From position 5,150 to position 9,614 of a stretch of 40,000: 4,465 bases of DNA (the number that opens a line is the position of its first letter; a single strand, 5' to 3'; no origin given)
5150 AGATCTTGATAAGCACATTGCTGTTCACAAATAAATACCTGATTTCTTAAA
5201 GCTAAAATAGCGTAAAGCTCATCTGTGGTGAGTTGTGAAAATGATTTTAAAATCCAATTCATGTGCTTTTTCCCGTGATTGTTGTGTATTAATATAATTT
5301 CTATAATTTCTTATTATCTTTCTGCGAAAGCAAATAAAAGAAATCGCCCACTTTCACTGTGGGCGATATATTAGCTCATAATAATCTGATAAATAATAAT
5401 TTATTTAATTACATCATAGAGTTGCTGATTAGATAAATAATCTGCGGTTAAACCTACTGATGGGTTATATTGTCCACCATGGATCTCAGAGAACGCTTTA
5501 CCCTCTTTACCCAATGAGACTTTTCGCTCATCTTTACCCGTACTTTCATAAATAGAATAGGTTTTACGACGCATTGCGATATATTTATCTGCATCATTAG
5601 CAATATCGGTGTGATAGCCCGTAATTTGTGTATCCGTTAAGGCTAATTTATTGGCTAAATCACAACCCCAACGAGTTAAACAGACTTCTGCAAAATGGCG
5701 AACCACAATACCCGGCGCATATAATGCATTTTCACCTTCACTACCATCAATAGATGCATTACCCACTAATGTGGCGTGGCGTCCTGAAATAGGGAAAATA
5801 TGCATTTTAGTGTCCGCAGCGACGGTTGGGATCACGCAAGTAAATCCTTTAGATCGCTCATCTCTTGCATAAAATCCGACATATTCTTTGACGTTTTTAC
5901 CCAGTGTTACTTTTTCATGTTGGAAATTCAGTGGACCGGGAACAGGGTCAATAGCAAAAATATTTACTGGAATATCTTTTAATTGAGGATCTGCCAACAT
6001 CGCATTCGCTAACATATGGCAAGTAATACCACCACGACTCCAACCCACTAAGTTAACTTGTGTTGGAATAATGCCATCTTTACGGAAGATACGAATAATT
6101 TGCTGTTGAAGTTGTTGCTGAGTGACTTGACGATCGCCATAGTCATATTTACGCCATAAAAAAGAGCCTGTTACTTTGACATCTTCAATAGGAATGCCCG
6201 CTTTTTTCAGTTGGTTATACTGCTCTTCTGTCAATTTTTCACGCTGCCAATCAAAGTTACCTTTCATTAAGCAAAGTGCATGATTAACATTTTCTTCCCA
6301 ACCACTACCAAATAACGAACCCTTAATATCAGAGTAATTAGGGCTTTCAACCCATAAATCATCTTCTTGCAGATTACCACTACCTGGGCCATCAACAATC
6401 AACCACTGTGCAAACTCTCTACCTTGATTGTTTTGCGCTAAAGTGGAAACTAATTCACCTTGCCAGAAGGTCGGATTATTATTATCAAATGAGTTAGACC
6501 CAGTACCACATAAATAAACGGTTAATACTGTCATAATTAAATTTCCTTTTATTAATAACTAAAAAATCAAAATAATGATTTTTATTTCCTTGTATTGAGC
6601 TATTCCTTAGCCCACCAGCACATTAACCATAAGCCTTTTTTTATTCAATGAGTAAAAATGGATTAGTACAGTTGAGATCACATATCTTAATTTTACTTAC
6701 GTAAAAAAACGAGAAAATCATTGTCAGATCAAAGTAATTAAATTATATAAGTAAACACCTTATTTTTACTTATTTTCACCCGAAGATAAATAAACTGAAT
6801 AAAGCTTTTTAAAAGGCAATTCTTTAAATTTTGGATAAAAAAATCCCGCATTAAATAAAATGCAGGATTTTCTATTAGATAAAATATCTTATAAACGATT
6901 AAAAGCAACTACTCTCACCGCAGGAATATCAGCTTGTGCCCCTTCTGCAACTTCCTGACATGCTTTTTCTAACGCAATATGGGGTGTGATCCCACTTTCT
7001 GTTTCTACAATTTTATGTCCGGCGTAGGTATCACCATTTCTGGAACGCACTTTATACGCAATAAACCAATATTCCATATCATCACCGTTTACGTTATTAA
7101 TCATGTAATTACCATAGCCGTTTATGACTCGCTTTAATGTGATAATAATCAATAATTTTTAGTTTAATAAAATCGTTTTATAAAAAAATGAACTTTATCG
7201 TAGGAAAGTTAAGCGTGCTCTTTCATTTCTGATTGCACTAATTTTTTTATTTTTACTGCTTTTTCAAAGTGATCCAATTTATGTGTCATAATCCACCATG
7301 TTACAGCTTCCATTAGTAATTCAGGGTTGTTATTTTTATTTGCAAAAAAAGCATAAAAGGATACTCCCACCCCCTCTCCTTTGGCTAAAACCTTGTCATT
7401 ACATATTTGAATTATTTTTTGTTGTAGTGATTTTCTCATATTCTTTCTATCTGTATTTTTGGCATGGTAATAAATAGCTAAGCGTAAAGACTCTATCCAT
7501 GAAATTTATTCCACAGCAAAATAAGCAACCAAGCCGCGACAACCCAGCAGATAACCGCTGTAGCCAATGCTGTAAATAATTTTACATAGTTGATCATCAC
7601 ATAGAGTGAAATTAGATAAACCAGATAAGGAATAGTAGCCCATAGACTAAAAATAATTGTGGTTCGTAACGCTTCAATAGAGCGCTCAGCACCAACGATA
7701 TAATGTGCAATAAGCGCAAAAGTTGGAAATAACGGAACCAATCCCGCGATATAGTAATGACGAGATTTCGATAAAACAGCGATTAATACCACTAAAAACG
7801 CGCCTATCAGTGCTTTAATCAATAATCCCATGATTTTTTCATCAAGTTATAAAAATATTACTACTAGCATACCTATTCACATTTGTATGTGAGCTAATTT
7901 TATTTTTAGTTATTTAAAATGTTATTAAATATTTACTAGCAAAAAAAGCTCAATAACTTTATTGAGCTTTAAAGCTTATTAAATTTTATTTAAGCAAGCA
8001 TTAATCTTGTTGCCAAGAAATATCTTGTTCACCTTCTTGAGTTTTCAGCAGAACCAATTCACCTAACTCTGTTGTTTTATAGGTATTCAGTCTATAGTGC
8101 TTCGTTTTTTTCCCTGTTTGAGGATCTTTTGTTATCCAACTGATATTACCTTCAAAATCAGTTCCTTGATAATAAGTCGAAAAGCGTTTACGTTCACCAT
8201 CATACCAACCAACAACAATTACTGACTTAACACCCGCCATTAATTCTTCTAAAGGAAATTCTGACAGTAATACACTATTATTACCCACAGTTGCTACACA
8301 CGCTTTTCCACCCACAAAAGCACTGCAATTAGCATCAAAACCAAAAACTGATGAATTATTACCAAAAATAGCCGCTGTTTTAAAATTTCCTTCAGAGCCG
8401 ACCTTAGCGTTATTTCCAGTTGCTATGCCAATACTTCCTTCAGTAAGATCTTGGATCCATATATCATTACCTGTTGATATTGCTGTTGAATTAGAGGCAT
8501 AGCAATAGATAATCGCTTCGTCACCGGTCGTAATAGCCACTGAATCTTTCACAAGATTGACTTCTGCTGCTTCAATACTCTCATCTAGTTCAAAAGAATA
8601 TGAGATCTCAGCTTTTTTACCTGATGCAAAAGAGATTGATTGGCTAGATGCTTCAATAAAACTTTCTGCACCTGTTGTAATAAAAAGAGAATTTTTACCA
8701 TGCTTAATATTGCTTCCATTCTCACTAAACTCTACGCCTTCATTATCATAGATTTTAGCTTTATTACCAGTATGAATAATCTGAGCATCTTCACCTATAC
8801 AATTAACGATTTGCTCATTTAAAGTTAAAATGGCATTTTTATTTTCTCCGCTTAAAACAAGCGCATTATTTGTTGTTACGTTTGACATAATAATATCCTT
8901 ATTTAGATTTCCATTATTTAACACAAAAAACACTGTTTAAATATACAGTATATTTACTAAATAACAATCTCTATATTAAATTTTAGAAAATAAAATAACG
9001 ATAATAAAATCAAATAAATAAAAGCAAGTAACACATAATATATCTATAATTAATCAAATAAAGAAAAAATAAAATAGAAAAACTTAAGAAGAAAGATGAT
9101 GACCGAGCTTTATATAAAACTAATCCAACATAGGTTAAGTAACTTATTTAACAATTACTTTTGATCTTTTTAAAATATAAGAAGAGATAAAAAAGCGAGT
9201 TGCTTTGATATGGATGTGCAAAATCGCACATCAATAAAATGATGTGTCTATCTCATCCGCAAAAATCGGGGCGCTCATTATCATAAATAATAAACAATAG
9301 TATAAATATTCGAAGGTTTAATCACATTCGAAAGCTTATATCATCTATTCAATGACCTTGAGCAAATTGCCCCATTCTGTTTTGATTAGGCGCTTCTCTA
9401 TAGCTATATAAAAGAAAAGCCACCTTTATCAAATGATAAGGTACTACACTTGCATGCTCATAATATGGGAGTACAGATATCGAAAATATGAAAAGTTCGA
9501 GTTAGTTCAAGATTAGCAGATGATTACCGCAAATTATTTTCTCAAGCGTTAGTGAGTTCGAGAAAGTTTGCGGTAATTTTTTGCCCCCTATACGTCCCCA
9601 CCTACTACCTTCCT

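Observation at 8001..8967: Apparently SOS-controlled beta-solenoid repeat protein of unknown function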

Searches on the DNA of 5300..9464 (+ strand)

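Call 100: search_dna_similar(query=window:5300-9464:+, collection=plasmids, mode=distant, max_rows=5)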
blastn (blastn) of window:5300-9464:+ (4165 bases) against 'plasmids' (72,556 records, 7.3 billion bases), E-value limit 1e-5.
Records with a match: 66; places in all: 70; records where one place covers at least 80% of the query: 0.
Best place of each record, by identity: 80-90% 2; 60-80% 64.
By first word of the organism name: Klebsiella 20; Escherichia 13; Enterobacter 8; Acinetobacter 6; Pseudoalteromonas 3; Citrobacter 3; Proteus 2; Salmonella 2; Serratia 1; Enterobacteriaceae 1; and 7 more.
By predicted mobility (MOB-suite, as given by PLSDB): conjugative 43; non-mobilizable 16; mobilizable 7.
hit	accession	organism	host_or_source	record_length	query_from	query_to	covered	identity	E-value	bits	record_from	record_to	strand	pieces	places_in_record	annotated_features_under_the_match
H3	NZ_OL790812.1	Proteus mirabilis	-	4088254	100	2125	44%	81.5%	0e+0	1747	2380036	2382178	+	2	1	none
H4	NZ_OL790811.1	Proteus mirabilis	-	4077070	100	2125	44%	81.5%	0e+0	1747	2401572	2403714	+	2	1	none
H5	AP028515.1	Serratia marcescens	-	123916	367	1238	21%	68.8%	6e-87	331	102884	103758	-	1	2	hypothetical protein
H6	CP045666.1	Enterobacteriaceae bacterium Kacie_13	Bacteria culture,Stream water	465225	2209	2519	7%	68.2%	8e-22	115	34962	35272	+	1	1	hypothetical protein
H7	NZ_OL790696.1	Escherichia coli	-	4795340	2315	2538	5%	69.6%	6e-17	99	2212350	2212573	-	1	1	none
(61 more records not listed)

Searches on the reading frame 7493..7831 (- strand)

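Call 99: search_protein_families(library=pfam, proteins=[window:7493-7831:-], max_evalue=0.001)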
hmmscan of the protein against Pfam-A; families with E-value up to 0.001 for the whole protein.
window:7493-7831:- (112 aa): 1 family
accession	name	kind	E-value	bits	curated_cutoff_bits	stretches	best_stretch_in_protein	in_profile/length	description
PF06942.17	GlpM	-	9.2e-47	158.4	25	1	5-111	1-107/107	GlpM protein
